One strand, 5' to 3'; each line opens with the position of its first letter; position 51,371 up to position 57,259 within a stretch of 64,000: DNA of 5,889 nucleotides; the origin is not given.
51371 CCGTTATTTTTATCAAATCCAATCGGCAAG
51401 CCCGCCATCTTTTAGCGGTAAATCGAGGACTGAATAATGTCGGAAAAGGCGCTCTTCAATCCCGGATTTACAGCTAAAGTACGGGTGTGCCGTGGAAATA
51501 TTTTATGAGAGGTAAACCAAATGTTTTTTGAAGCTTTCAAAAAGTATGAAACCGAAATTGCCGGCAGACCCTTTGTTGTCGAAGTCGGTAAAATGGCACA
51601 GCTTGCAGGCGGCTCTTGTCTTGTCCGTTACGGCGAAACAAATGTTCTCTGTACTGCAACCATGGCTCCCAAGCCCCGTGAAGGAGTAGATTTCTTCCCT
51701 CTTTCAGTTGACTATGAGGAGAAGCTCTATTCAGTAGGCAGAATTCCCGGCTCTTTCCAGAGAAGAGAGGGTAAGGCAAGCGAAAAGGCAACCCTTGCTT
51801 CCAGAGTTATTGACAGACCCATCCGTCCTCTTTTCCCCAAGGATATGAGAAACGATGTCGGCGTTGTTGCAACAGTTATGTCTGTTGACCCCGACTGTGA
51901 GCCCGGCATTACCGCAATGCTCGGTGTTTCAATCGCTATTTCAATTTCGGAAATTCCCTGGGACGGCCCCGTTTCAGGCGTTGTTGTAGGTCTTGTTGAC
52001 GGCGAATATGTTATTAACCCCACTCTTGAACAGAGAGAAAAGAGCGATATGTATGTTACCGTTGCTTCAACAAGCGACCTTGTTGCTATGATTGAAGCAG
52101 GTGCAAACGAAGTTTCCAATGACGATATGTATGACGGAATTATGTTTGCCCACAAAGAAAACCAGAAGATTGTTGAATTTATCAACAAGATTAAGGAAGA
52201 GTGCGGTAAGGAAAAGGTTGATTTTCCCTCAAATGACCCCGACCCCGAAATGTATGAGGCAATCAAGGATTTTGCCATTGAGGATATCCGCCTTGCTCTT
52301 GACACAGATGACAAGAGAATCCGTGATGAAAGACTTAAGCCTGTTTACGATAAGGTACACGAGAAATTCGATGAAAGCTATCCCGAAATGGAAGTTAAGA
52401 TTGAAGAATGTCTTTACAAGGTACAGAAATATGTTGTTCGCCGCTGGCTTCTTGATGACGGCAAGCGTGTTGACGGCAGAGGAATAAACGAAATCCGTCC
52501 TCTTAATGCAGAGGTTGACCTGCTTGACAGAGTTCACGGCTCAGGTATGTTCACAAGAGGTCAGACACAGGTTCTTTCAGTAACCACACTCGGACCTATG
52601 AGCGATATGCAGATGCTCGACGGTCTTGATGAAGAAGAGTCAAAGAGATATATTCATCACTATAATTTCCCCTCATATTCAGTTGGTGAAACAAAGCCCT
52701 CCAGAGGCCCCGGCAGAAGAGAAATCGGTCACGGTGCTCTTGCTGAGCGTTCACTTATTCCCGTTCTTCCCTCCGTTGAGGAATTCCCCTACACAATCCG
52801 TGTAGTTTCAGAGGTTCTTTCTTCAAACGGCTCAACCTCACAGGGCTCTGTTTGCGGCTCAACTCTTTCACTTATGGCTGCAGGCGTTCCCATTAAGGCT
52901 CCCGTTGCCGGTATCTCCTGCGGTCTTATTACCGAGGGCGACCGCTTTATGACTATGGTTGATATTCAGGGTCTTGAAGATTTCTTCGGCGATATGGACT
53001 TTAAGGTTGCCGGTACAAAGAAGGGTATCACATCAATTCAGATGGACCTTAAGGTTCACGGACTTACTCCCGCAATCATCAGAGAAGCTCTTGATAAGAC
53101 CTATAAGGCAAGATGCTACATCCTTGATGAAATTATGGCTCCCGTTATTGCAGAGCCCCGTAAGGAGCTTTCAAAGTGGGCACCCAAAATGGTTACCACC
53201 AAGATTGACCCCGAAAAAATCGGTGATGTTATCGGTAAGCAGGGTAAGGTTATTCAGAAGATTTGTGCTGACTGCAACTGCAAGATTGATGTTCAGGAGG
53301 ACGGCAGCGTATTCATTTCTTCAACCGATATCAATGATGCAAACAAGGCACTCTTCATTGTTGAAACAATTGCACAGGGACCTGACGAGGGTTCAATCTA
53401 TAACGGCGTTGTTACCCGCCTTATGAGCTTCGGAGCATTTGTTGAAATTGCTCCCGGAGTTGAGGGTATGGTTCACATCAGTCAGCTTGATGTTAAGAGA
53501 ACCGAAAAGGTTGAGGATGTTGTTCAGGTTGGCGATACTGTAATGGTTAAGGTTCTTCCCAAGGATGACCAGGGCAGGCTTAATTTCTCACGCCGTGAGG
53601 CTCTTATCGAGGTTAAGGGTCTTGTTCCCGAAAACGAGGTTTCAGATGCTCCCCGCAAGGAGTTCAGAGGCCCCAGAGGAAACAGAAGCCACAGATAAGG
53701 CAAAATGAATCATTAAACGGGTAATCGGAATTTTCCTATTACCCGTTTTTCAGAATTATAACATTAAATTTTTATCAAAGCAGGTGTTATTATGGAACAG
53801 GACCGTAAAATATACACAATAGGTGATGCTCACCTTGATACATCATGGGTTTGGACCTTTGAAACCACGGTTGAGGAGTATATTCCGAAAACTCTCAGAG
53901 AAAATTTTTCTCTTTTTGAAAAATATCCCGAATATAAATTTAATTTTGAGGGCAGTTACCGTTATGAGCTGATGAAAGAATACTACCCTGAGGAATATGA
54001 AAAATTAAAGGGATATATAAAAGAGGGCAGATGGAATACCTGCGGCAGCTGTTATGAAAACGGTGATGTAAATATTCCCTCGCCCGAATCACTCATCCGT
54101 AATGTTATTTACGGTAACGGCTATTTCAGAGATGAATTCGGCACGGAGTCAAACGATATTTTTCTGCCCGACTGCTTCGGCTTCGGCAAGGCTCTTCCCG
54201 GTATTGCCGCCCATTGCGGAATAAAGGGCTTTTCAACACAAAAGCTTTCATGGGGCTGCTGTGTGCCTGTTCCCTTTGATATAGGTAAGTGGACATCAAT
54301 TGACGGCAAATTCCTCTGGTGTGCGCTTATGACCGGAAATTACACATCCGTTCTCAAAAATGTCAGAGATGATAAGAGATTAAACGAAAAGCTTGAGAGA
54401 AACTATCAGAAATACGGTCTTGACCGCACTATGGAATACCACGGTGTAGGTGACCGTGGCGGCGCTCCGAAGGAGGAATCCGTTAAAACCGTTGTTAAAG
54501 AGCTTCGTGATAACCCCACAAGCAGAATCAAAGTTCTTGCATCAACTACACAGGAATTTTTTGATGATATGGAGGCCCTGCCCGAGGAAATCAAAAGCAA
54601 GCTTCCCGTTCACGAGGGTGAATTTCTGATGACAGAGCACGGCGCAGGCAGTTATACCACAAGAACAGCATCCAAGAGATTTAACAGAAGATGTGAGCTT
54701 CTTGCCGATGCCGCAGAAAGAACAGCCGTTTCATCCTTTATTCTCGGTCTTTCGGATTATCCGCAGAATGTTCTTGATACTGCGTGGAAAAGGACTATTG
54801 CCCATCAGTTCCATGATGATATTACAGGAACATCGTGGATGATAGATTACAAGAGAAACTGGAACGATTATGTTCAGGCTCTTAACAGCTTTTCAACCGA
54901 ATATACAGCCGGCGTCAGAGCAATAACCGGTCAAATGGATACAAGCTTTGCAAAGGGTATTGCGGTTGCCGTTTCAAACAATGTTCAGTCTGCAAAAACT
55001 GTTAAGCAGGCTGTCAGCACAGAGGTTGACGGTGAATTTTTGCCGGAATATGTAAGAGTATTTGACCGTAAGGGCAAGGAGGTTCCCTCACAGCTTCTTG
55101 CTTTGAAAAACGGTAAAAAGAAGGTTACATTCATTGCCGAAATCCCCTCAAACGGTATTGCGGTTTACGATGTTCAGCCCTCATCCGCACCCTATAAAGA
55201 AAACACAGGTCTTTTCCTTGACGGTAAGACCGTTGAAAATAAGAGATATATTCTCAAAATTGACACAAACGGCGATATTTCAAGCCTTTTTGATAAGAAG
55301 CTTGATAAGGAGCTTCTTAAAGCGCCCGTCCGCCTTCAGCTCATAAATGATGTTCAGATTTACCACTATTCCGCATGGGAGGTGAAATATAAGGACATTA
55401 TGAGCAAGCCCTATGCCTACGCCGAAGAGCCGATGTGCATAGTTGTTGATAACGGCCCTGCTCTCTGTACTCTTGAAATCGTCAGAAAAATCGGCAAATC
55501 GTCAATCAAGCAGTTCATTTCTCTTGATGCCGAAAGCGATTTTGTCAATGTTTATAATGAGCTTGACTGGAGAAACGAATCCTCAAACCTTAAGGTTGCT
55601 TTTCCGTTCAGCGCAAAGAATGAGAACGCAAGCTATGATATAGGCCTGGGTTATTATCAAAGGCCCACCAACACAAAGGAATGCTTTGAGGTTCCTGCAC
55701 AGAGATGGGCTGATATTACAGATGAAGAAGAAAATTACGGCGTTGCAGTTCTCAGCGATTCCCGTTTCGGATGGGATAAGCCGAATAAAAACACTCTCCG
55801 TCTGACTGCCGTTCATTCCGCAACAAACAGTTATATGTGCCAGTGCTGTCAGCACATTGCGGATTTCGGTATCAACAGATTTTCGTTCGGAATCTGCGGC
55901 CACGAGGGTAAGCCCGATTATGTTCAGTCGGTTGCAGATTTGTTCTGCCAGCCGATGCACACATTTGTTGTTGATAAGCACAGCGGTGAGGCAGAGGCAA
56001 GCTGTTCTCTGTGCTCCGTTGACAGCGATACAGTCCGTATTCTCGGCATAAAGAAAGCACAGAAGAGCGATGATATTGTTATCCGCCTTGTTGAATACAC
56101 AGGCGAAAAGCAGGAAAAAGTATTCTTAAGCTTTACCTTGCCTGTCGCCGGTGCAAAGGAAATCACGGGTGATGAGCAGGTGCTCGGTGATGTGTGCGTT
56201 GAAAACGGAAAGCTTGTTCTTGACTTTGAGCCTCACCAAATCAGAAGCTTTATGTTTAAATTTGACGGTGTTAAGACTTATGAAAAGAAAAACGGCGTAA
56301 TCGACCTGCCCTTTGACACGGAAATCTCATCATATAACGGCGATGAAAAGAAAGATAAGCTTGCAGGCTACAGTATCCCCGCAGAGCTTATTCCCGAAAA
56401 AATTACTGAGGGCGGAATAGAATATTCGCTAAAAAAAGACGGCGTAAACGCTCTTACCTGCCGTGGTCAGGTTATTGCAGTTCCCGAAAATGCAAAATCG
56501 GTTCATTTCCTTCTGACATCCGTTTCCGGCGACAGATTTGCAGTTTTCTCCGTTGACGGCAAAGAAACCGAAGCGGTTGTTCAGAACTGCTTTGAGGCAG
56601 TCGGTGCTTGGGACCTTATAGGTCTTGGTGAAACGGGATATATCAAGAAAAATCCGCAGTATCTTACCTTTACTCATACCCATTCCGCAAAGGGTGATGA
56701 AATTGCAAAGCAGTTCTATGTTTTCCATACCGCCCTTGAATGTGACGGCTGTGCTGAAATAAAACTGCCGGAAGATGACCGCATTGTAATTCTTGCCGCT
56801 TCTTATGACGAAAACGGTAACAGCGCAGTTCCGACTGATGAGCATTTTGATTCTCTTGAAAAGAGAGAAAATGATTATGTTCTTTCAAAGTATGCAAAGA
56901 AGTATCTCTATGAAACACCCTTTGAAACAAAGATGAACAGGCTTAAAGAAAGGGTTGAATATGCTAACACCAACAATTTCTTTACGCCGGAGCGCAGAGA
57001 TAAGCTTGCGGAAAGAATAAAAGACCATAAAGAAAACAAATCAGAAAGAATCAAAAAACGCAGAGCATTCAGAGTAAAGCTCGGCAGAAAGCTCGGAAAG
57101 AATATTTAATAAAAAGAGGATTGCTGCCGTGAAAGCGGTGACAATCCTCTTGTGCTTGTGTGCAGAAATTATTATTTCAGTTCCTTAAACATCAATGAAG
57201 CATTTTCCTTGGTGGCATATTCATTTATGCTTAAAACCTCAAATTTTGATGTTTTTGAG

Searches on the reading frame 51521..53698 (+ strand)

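Call 7: search_protein_families(library=pfam, proteins=[window:51521-53698:+])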
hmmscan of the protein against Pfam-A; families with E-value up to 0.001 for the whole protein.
window:51521-53698:+ (725 aa): 6 families
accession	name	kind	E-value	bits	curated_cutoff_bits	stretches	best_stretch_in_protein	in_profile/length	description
PF01138.27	RNase_PH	-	8.1e-49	165.8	25.5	2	15-146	2-130/130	3' exoribonuclease family, domain 1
PF00575.29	S1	-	2.6e-20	73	22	1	622-692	3-74/74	S1 RNA binding domain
PF03725.20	RNase_PH_C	-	2.6e-19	69.4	20.8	2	149-212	1-66/67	3' exoribonuclease family, domain 2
PF03726.19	PNPase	-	5.5e-12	46.4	24.6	1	244-320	2-80/81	Polyribonucleotide nucleotidyltransferase, RNA binding domain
PF00013.35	KH_1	-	3.5e-10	39.9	21.5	1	559-610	3-60/66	KH domain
PF07650.23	KH_2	-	0.00086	19.5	22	0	558-603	27-72/78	KH domain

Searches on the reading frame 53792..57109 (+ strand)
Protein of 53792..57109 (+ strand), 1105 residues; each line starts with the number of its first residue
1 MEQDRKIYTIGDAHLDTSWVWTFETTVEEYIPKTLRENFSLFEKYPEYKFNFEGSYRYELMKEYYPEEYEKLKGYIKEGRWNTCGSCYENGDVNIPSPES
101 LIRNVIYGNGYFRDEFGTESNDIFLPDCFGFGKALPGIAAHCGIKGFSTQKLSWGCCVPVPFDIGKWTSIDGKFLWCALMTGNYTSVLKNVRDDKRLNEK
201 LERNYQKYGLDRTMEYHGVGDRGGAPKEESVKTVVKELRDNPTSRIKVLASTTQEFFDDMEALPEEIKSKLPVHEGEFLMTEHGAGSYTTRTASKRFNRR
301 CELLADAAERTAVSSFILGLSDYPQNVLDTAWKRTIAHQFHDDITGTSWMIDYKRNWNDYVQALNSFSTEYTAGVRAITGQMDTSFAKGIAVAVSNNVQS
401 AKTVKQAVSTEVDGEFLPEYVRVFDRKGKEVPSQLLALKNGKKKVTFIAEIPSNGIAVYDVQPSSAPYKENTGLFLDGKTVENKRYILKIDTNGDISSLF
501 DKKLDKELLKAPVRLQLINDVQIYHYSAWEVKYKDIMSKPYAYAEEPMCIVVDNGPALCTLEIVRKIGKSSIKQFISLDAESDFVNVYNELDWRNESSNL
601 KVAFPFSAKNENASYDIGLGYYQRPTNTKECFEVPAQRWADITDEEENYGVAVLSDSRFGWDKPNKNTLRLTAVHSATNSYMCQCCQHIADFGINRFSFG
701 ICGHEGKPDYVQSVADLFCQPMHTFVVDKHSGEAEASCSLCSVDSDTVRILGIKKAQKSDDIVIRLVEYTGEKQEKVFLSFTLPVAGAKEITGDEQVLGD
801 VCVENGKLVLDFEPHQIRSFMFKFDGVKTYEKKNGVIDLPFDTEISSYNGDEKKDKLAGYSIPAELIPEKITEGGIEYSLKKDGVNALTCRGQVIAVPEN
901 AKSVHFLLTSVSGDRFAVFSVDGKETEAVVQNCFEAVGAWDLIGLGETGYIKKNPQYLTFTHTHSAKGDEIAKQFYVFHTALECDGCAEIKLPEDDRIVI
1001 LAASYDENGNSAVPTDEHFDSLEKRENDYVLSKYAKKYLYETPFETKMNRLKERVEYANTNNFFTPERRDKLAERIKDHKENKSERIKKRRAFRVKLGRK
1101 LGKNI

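Call 7: search_protein_families(library=pfam, proteins=[window:53792-57109:+])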
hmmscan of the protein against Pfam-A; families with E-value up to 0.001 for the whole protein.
window:53792-57109:+ (1105 aa): 4 families
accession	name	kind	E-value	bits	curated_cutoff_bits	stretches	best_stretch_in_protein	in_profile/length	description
PF01074.27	Glyco_hydro_38N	-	6.1e-51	173.8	25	1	6-273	1-268/270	Glycosyl hydrolases family 38 N-terminal domain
PF07748.19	Glyco_hydro_38C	-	6.1e-36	125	25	1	481-672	1-195/206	Glycosyl hydrolases family 38 C-terminal domain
PF09261.16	Alpha-mann_mid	-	7.1e-12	45.7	31.1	1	286-366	5-87/96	Alpha mannosidase middle domain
PF17677.7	Glyco_hydro38C2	-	1.2e-09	38.6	22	1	748-820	2-72/72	Glycosyl hydrolases family 38 C-terminal beta sandwich domain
